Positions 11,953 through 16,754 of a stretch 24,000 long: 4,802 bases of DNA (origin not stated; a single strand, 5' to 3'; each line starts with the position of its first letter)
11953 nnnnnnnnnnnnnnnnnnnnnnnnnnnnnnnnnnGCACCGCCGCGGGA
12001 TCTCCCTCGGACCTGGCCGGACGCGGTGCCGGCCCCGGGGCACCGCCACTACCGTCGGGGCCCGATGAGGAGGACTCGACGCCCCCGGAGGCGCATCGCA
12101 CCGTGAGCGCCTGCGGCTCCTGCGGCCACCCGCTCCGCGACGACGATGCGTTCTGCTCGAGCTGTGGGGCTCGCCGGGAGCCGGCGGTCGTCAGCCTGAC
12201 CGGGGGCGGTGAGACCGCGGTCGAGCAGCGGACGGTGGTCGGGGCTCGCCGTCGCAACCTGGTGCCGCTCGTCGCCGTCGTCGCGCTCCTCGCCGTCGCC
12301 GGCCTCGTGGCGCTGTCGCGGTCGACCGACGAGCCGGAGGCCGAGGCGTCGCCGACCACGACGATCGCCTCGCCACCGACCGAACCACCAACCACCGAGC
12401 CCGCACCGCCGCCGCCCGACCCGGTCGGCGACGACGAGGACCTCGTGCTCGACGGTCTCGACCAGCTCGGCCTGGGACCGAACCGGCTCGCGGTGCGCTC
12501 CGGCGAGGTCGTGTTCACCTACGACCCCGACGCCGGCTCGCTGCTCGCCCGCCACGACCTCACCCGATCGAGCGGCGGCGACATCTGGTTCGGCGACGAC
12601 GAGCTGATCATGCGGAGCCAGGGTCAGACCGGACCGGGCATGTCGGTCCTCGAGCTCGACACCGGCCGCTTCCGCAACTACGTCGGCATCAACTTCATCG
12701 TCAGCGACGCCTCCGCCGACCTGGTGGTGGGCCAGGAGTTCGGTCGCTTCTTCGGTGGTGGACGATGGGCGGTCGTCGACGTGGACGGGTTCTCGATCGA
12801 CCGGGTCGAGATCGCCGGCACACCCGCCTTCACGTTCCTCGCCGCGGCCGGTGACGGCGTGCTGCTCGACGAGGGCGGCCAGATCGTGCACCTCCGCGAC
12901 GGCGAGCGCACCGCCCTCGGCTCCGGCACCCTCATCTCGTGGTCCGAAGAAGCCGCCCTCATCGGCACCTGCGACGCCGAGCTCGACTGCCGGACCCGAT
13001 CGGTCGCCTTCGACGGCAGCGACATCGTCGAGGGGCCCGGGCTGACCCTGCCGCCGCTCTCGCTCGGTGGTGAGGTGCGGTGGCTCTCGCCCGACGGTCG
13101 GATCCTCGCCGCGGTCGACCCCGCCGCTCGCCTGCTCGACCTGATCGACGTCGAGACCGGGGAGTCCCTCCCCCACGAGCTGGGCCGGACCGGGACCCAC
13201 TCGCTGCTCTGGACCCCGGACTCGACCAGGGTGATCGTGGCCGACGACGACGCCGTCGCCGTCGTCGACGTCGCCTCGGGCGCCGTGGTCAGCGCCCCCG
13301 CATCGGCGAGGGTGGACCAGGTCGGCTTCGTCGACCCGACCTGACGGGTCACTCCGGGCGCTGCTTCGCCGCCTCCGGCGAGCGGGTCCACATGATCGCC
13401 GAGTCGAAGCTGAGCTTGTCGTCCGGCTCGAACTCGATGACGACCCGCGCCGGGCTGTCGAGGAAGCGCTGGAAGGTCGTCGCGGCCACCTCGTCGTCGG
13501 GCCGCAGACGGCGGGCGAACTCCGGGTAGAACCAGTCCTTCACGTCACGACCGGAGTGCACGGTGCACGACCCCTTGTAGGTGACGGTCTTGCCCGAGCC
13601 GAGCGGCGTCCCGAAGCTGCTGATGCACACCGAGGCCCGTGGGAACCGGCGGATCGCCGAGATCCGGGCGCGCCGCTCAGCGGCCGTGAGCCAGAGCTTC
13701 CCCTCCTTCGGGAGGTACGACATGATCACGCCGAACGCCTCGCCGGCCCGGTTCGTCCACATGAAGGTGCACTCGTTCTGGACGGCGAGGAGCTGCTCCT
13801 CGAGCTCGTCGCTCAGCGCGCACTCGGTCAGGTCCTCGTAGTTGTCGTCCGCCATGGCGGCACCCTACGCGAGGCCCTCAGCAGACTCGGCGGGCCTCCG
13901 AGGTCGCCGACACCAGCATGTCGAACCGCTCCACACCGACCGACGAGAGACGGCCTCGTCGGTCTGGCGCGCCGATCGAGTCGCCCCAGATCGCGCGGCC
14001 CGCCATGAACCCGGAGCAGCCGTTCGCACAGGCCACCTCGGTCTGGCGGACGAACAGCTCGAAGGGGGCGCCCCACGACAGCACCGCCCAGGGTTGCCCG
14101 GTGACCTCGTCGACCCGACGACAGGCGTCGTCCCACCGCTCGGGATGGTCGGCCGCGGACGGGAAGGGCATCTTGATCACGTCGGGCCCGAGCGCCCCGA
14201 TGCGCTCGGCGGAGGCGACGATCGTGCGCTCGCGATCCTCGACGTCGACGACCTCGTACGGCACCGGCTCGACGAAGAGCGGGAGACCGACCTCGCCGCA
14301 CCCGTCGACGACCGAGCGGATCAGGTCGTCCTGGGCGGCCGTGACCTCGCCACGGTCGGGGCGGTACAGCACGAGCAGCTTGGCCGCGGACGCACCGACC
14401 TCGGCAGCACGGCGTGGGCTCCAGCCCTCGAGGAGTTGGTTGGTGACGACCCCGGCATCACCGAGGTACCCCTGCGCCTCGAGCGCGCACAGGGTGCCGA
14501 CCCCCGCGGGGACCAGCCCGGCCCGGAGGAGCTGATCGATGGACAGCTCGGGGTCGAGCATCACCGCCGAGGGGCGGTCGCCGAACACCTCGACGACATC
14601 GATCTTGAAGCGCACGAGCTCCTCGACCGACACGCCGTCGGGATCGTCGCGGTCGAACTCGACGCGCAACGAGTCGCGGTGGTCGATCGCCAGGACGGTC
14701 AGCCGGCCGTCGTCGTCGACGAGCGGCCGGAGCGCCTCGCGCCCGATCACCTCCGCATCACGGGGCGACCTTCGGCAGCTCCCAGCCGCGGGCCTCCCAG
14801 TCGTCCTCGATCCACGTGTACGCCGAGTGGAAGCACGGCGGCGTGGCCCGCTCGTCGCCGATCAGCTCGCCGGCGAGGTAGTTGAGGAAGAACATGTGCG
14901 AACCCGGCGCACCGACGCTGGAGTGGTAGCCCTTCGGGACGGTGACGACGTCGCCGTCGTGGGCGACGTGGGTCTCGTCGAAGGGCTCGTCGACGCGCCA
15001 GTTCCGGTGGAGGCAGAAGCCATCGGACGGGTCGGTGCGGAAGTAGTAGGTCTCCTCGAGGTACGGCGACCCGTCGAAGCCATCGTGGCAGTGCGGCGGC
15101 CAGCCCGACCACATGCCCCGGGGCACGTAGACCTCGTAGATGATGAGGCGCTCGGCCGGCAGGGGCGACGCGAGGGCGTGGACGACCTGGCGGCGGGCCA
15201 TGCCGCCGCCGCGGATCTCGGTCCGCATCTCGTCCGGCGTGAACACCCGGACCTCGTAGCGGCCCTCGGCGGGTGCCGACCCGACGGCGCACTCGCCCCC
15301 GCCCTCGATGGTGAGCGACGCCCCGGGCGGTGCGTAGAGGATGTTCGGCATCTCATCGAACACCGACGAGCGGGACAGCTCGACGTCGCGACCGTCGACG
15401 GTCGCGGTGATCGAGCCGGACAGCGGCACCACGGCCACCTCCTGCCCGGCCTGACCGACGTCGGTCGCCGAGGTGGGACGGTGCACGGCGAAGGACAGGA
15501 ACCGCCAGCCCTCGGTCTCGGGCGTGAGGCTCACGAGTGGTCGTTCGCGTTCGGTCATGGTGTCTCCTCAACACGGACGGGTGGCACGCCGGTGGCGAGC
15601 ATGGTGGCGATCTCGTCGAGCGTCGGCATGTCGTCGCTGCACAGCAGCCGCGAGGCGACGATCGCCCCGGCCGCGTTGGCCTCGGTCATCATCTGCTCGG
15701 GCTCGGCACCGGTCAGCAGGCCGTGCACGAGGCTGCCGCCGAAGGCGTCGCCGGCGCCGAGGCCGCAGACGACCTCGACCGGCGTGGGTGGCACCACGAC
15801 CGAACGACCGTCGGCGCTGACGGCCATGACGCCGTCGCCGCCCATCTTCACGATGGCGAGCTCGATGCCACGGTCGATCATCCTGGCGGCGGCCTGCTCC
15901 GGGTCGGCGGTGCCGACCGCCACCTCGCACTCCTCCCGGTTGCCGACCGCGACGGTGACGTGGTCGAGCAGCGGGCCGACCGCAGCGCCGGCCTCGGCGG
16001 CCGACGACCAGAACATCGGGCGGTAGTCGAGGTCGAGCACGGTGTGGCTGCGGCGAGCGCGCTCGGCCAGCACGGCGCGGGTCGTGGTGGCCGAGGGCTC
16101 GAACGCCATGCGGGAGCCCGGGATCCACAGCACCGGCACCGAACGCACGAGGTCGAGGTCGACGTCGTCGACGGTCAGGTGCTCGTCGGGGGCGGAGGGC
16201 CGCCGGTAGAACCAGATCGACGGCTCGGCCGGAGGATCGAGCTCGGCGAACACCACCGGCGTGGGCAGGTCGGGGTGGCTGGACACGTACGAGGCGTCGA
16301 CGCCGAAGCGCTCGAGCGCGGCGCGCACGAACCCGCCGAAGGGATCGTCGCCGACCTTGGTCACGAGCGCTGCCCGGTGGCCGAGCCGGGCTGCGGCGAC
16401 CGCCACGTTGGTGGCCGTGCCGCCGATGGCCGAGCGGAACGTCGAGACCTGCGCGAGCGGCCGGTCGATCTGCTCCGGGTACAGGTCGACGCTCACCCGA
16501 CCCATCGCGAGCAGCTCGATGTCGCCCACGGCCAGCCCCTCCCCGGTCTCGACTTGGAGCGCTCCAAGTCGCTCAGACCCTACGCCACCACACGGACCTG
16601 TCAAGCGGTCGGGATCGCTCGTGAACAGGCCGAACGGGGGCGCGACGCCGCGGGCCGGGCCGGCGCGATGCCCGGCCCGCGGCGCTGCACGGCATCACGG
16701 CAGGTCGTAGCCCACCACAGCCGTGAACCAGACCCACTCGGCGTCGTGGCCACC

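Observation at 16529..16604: Textbook promoter plus perfect 22-bp lacO-like palindrome at +1 of iolC; the ORF-track start is actually the -35 box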

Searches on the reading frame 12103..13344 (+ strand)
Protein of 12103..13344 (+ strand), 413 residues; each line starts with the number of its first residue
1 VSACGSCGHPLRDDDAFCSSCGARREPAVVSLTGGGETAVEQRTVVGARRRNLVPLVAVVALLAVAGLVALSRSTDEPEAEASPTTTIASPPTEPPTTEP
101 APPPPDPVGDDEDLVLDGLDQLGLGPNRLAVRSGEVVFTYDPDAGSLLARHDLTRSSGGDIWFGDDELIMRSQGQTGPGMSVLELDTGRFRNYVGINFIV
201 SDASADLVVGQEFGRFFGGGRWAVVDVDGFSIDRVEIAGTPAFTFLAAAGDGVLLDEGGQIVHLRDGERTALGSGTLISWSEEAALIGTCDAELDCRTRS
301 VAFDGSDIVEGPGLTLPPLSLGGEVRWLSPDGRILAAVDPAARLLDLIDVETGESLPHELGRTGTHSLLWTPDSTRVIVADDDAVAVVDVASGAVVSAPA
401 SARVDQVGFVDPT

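Call 4: search_protein_families(library=pfam, proteins=[window:12103-13344:+])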
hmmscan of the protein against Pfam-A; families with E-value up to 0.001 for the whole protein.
window:12103-13344:+ (413 aa): 2 families
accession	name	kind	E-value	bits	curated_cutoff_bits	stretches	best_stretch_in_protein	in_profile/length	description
PF13240.11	Zn_Ribbon_1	-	6.9e-06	26.1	25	1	4-23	2-21/23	zinc-ribbon domain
PF13248.11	Zn_ribbon_3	-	3.7e-05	23.5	27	1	3-24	4-25/26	zinc-ribbon domain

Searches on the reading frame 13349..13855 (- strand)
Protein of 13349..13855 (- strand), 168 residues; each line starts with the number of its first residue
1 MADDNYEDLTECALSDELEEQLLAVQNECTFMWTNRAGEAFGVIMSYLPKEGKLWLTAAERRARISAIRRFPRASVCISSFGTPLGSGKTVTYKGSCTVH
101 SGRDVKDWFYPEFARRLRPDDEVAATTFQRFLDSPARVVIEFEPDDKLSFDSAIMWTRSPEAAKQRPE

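Call 4: search_protein_families(library=pfam, proteins=[window:13349-13855:-])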
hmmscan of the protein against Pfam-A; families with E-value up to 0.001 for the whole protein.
window:13349-13855:- (168 aa): 1 family
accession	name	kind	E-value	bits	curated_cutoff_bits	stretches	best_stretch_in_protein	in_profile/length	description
PF01243.27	PNPOx_N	-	0.00011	23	28.1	1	27-144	10-113/120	Pyridoxamine 5'-phosphate oxidase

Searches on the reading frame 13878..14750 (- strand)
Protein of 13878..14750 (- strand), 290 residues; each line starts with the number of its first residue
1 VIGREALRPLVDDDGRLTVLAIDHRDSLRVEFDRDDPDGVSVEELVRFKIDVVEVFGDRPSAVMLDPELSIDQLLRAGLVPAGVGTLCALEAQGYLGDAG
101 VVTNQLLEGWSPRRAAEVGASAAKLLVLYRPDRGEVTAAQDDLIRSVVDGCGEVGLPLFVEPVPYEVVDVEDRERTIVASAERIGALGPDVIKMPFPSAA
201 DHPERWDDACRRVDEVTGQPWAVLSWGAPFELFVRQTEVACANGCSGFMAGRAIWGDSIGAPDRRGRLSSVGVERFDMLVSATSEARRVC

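Call 4: search_protein_families(library=pfam, proteins=[window:13878-14750:-])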
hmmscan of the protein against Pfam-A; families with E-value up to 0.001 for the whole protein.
window:13878-14750:- (290 aa): 2 families
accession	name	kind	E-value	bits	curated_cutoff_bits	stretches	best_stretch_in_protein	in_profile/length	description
PF01791.15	DeoC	-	5.5e-17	62.6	23.8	1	19-255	3-227/229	DeoC/LacD family aldolase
PF09863.15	DUF2090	-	9.1e-07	28.7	27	1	123-257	142-276/310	Uncharacterized protein conserved in bacteria (DUF2090)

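Call 28: search_protein_families(library=ncbifam, proteins=[window:13878-14750:-], max_evalue=0.00001)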
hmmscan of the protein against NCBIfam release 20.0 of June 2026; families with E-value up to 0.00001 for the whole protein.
window:13878-14750:- (290 aa): 4 families
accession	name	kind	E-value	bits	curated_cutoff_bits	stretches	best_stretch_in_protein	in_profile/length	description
NF009498.0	PRK12858.1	subfamily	9.7e-48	162.8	184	1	5-285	10-318/342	tagatose 1,6-diphosphate aldolase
NF009065.0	PRK12399.1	subfamily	1.5e-18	66.9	458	1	5-167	9-169/326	tagatose 1,6-diphosphate aldolase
NF003180.0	PRK04161.1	subfamily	7.6e-16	58.1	519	1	6-173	11-176/330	tagatose 1,6-diphosphate aldolase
TIGR01232.1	lacD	equivalog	1.1e-13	51.1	432.2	1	5-166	8-167/325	tagatose-bisphosphate aldolase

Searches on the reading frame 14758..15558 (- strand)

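Call 4: search_protein_families(library=pfam, proteins=[window:14758-15558:-])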
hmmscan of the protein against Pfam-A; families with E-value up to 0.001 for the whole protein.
window:14758-15558:- (266 aa): 1 family
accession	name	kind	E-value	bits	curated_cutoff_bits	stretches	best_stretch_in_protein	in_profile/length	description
PF04962.18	KduI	-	1.6e-60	205.1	23.9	1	4-250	11-262/262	KduI/IolB family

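Call 28: search_protein_families(library=ncbifam, proteins=[window:14758-15558:-], max_evalue=0.00001)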
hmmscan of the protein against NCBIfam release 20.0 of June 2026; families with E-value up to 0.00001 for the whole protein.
window:14758-15558:- (266 aa): 1 family
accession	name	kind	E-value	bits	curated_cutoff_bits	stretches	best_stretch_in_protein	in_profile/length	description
TIGR04378.1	myo_inos_iolB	equivalog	6e-59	199.6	205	1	10-231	2-231/247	5-deoxy-glucuronate isomerase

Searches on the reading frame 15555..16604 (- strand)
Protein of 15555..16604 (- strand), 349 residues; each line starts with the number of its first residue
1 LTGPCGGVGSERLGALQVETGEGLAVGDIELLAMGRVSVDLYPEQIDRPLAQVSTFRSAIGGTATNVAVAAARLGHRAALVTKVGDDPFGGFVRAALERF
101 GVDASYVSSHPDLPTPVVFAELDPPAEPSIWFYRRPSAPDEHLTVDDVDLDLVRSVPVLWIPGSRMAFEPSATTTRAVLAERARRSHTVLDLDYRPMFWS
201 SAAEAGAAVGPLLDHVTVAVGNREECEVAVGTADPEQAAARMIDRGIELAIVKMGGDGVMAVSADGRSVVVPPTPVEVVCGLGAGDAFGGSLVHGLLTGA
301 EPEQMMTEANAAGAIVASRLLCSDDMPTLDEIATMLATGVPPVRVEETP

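Call 4: search_protein_families(library=pfam, proteins=[window:15555-16604:-])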
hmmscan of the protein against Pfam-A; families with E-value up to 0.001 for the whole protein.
window:15555-16604:- (349 aa): 1 family
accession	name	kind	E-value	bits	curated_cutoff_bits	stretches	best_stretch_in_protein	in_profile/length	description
PF00294.29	PfkB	-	1.4e-48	166.2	25.8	1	31-328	4-301/302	pfkB family carbohydrate kinase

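Call 28: search_protein_families(library=ncbifam, proteins=[window:15555-16529:-], max_evalue=0.00001)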
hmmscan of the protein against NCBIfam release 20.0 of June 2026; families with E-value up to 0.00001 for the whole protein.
window:15555-16529:- (324 aa): 23 families
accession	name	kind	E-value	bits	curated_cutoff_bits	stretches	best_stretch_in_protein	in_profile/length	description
TIGR04382.1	myo_inos_iolC_N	equivalog_domain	4.8e-104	347.9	300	1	4-310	2-308/309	5-dehydro-2-deoxygluconokinase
NF047869.1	myo_kin_aldol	exception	1.2e-47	162.6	600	1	4-313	7-333/586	bifunctional 5-dehydro-2-deoxygluconokinase/5-dehydro-2-deoxyphosphogluconate aldolase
NF040938.1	KDG_KDGal_kin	equivalog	2.8e-38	131.7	400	1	8-311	3-303/305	bifunctional 2-dehydro-3-deoxygluconokinase/2-dehydro-3-deoxygalactonokinase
TIGR02152.1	D_ribokin_bact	equivalog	6.3e-31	107.8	299.65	1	28-308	27-297/298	ribokinase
NF006957.1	PRK09434.1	equivalog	3e-30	105.8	450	1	8-291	6-286/302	fructokinase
NF041332.1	KDG_KDGal_kin_Halo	equivalog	1.3e-27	97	440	1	5-290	3-290/320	bifunctional 2-dehydro-3-deoxygluconokinase/2-dehydro-3-deoxygalactonokinase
NF049991.1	TagKinase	equivalog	3.4e-25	88.5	420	1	25-310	29-314/321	tagatose kinase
NF008353.0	PRK11142.1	equivalog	2.3e-22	79.9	341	1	29-312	32-304/307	ribokinase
NF041633.1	trifunc_aldol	exception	3e-22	78.8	700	1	6-206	244-444/580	KHG/KDPG aldolase/sugar kinase fusion protein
NF053626.1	RibKinHalex1628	equivalog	7.3e-21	74.9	330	1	26-312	28-292/293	ATP-dependent ribose-1-phosphate kinase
NF052444.1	DhDoxglucKinKdgK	equivalog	3.1e-17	62.9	400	1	30-290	19-288/303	2-dehydro-3-deoxygluconokinase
NF007321.0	PRK09813.1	equivalog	4e-17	62.6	247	2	34-85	22-73/261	fructoselysine 6-kinase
TIGR03168.1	1-PFK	subfamily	5.7e-16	58.3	216.4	1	208-294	199-284/305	hexose kinase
TIGR03828.1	pfkB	equivalog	8.4e-14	51.3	292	1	208-309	199-297/305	1-phosphofructokinase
TIGR02198.1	rfaE_dom_I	equivalog_domain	8.9e-14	51.3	345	1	190-295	190-300/315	D-glycero-beta-D-manno-heptose-7-phosphate kinase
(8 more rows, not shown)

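Call 48: find_encoding_contigs(protein=window:15555-16529:-, flank=3000, max_places=4)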
Protein window:15555-16529:- (324 aa): 1 contig read that carries it; 1 place shown.
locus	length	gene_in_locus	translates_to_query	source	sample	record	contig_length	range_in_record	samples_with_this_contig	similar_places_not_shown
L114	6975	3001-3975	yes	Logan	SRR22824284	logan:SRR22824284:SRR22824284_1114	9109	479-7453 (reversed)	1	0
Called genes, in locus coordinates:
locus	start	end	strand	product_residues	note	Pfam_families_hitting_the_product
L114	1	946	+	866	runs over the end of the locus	?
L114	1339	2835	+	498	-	-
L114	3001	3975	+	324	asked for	PF00294:PfkB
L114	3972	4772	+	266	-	PF04962:KduI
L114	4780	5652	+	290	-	PF09863:DUF2090 (faint), PF01791:DeoC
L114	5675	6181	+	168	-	-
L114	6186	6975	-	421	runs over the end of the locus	?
